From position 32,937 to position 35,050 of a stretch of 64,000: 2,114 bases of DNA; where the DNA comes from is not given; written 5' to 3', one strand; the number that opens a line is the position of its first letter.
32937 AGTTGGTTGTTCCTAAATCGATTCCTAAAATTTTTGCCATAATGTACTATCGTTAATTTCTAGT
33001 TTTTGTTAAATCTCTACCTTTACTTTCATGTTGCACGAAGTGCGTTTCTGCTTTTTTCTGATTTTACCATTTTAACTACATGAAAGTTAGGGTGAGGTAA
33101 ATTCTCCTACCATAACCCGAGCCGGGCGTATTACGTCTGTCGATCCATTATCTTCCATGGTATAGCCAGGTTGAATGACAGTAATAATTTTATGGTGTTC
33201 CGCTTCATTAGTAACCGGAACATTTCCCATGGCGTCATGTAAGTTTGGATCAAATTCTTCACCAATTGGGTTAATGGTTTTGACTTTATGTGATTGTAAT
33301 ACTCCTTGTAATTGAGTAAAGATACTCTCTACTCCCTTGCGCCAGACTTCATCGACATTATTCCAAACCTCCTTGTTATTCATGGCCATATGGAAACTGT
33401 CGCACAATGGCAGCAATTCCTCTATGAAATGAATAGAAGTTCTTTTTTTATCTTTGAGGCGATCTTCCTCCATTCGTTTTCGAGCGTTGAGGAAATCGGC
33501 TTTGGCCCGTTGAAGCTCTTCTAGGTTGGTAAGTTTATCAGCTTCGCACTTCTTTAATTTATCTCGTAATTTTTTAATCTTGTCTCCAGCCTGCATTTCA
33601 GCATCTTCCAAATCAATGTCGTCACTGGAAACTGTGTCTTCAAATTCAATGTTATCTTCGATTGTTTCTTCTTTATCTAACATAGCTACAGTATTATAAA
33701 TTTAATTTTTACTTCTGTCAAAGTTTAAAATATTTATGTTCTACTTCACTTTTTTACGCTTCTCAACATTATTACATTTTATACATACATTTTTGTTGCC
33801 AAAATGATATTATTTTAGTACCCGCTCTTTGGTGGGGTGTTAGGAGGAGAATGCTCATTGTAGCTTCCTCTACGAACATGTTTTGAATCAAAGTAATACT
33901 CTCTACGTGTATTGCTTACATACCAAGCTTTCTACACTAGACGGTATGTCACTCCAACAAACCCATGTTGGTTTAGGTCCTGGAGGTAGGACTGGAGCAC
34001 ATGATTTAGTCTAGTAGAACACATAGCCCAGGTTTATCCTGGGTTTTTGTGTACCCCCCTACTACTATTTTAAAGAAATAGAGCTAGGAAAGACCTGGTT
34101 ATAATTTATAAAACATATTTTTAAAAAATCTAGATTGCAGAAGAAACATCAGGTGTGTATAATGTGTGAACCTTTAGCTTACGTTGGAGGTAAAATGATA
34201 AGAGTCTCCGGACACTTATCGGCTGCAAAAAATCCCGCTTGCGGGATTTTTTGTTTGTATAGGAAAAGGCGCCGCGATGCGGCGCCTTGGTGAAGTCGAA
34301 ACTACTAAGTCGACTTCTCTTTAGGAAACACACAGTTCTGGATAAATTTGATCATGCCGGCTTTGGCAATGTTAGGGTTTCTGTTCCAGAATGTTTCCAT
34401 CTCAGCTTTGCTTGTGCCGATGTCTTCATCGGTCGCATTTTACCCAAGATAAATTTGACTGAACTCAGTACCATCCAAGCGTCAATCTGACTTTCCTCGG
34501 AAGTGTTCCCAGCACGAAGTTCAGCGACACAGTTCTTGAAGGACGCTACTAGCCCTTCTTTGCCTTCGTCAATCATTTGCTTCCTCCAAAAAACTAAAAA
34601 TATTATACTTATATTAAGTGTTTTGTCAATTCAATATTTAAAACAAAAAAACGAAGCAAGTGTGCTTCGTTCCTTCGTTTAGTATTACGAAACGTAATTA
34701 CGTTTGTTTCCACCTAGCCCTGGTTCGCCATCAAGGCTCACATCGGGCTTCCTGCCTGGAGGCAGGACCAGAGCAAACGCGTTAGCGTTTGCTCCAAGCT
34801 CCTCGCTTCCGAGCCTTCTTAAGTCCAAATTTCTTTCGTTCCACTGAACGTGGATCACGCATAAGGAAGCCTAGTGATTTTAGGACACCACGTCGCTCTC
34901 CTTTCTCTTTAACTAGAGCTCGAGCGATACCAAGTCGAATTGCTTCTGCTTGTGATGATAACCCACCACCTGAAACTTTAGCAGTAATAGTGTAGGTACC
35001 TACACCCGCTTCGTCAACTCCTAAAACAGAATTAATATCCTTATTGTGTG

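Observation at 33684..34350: Two ORF-less plus-strand transcription units divergent from grpE: candidate sRNAs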

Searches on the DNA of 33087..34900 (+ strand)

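Call 4: search_rna_families(source=window, start=33600, end=34900, threshold=evalue, max_evalue=10, show_alignments=4)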
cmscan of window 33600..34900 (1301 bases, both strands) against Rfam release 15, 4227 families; matches with E-value up to 10: 11.
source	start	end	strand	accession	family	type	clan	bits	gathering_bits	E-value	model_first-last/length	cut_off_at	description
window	34227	34288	-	RF02450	ncr1175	Gene; sRNA;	-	26.7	60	0.027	1-110/110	no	Bacillus sRNA ncr1175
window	34224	34291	-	RF00506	Thr_leader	Cis-reg; leader;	-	23.6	55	0.087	1-118/118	no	Threonine operon leader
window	34602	34685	+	RF01606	plasmodium_snoR31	Gene; snRNA; snoRNA; HACA-box;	-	23.2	60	2.1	1-145/145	no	small nucleolar RNA snoR31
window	34223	34254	-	RF00900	mir-255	Gene; miRNA;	-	20.9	50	0.93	1-59/59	no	mir-255 microRNA precursor family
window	34185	34259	+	RF01772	rnk_pseudo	Cis-reg; leader;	-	19.4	55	2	1-108/108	no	Pseudomonas rnk leader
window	34230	34299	-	RF02236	asX2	Gene; sRNA;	-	16.1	70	3.5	1-87/87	no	Xanthomonas sRNA asX2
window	34266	34288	-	RF02082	STnc540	Gene; sRNA;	-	14.5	38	3.8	117-139/202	no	Enterobacterial sRNA STnc540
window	34745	34827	-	RF00383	IS1222_FSE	Cis-reg; frameshift_element;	-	14.4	45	7.1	1-118/118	no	Insertion sequence IS1222 ribosomal frameshifting element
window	34228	34255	-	RF02082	STnc540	Gene; sRNA;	-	13.3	38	8.1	112-140/202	no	Enterobacterial sRNA STnc540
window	34224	34295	-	RF02377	SurA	Gene; sRNA;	-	12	100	2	1-279/279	no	SurA sRNA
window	34629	34673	+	RF02377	SurA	Gene; sRNA;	-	10.1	100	7.9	1-279/279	no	SurA sRNA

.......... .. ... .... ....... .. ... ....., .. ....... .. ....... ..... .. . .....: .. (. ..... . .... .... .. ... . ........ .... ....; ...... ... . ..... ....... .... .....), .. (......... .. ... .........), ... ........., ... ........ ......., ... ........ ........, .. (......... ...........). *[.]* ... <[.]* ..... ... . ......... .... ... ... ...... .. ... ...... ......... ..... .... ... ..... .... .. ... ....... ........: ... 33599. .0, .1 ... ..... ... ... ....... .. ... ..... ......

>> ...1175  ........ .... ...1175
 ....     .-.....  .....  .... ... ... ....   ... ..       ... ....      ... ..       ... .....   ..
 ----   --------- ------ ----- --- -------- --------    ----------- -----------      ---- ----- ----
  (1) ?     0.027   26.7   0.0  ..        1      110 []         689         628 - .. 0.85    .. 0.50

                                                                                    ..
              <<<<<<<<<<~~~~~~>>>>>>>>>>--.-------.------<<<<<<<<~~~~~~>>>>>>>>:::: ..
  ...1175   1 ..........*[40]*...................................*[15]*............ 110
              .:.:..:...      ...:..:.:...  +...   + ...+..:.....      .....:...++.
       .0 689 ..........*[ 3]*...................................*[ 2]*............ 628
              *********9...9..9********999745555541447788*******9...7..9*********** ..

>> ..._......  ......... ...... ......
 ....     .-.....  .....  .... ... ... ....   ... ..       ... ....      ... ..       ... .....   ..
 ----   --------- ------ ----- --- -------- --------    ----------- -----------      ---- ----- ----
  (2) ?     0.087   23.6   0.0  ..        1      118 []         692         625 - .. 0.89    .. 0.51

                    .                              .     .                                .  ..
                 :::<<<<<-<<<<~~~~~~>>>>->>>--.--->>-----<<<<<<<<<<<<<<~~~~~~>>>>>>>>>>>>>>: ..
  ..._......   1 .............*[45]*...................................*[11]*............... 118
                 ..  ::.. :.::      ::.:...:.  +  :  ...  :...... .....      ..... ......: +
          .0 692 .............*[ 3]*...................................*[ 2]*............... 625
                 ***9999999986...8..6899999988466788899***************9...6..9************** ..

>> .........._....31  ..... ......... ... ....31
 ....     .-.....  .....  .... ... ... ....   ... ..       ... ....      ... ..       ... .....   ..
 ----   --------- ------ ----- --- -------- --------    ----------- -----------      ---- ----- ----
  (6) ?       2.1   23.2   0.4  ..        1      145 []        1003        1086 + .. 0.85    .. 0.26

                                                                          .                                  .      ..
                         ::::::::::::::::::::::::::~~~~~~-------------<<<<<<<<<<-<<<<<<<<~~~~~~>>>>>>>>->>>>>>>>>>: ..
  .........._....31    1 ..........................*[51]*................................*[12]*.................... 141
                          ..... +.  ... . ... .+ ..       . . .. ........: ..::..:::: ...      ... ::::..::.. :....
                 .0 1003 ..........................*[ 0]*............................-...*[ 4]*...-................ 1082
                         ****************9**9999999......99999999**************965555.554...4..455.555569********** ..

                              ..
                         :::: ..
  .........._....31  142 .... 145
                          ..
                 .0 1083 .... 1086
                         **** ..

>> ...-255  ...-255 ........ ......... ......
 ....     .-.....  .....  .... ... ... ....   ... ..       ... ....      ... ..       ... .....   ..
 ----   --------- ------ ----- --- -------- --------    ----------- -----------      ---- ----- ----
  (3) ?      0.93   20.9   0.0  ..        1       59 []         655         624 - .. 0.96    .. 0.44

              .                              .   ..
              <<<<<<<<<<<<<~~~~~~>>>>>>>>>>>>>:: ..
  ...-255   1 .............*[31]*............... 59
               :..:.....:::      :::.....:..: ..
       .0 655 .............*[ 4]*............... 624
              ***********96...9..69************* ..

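Call 37: build_rna_model(alignment_id=A2)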
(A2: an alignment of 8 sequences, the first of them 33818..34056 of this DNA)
Model R1 built from alignment A2 (8 sequences, 246 columns); structure: RNAalifold consensus.
model positions 238; base pairs 72; branch points 6; effective number of sequences 1.12; information 0.59 bits per position. Calibrated on 0.2 Mb of random sequence (short: E-values are rough).
structure used (alignment columns):
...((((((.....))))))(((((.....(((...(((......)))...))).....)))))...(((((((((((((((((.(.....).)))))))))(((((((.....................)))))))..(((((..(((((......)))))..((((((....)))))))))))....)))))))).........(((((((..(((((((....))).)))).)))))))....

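Call 38: search_with_rna_model(model_id=R1, sources=[window, L002, L003, L004, L008, L011, L012, L014, L016, L017, L019, L021, L022, L023, L024, L025, L026], max_evalue=10, make_alignment=true)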
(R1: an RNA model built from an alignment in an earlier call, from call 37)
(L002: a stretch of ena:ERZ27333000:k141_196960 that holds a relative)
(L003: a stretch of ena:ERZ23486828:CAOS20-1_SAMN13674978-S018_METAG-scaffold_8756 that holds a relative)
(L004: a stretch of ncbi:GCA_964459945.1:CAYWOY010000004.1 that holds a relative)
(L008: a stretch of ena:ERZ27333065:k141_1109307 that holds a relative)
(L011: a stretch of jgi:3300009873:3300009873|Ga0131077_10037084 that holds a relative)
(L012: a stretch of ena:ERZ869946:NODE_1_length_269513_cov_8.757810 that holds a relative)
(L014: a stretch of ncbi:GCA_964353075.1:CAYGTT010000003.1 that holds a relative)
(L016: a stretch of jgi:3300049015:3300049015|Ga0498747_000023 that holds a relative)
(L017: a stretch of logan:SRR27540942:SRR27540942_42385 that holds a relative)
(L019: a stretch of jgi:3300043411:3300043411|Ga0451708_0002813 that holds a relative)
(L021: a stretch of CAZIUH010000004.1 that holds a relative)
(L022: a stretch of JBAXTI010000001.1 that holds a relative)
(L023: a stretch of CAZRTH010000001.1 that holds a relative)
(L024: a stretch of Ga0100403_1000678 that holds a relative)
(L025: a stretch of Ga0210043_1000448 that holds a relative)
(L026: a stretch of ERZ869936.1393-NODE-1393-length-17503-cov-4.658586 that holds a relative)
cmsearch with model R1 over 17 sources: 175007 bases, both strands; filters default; matches with E-value up to 10: 14.
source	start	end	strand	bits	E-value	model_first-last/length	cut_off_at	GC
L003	1800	2037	-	281.8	1e-85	1-238/238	no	0.46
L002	1060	1297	-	279.4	5.4e-85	1-238/238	no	0.46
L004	3634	3872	-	272.3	8.6e-83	1-238/238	no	0.44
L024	554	792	+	272.3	8.6e-83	1-238/238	no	0.44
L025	6571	6809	+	272.3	8.6e-83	1-238/238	no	0.44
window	33818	34056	+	271.3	1.8e-82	1-238/238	no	0.44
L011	2976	3215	-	270.1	4.1e-82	1-238/238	no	0.43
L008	3629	3866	-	266.9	4.4e-81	1-238/238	no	0.44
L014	3541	3777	-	196.5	3.1e-59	1-238/238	no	0.52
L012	3625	3861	-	192.1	7e-58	1-238/238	no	0.52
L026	3018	3254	-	192.1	7e-58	1-238/238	no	0.52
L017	2578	2848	-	20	0.0002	1-238/238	no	0.46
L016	2616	2644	-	18.5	0.0006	204-232/238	no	0.55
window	7742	7781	-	13.5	0.021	193-234/238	no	0.35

Alignment A4: 14 matches aligned to the model, 339 columns, each read 5' to 3' on its own strand. Consensus structure (alignment columns), stored with it:
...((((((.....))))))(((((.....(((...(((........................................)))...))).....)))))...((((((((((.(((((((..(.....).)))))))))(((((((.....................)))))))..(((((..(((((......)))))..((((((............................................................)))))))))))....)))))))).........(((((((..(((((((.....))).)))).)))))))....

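Call 41: search_rna_families(sources=[L012, L014, L016, L017, L008], threshold=evalue, max_evalue=5)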
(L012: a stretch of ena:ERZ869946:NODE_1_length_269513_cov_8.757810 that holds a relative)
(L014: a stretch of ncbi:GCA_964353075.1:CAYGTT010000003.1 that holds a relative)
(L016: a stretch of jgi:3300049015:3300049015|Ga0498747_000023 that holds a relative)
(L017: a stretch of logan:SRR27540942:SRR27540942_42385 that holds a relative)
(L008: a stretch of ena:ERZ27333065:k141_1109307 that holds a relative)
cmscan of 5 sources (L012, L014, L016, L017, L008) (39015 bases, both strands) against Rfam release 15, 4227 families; matches with E-value up to 5: 16.
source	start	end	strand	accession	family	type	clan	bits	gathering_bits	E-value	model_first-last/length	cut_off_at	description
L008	2739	2869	-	RF02629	RmaA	Gene; sRNA;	-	26.9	57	1.1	1-113/113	no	Regulator of motility and amylovoran A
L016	2375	2446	+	RF04157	MIR9486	Gene; miRNA;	-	26.7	100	0.23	1-119/119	no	MIR9486 microRNA precursor family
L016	2377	2443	-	RF03697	mir-722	Gene; miRNA;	-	26.6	81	0.41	1-67/67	no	mir-722 microRNA precursor family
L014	3328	3406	+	RF02236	asX2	Gene; sRNA;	-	26.2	70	0.4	1-87/87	no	Xanthomonas sRNA asX2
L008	8459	8521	-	RF04154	mir-1277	Gene; miRNA;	-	25.8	81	1.1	1-78/78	no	mir-1277 microRNA precursor family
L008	2812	2867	+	RF04106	mir-1303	Gene; miRNA;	-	25.2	107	1.2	1-85/85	no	mir-1303 microRNA precursor family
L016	2490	2557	+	RF00858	mir-306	Gene; miRNA;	-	24.1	52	0.39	1-81/81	no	mir-306 microRNA precursor family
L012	3326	3403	-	RF02621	BSnc120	Gene; sRNA;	-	23.2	114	0.55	5-84/88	no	Brucella sRNA 120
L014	3367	3417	+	RF02067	STnc310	Gene; sRNA;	-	22.9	40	4.6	1-61/61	no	Salmonella enterica sRNA STnc310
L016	2599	2673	-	RF02621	BSnc120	Gene; sRNA;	-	22.4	114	0.97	1-88/88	no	Brucella sRNA 120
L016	3037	3079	+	RF01136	sR28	Gene; snRNA; snoRNA; CD-box;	-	20.9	39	0.21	1-55/55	no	Small nucleolar RNA sR28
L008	3377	3499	+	RF02082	STnc540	Gene; sRNA;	-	20.5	38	2.8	1-202/202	no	Enterobacterial sRNA STnc540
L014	3199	3271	+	RF02922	RAGATH-32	Cis-reg;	-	20.2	41.8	1.8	1-78/78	no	RAGATH-32 RNA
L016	3037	3088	+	RF01119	sR32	Gene; snRNA; snoRNA; CD-box;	-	17.3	40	1.9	1-57/57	no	Small nucleolar RNA sR32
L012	5626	5807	+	RF01745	manA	Cis-reg;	-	16.5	55.2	4.6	1-192/192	no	manA RNA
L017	2498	2548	+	RF04196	MIR5638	Gene; miRNA;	-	15.1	500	3.6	1-464/464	no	MIR5638 microRNA precursor family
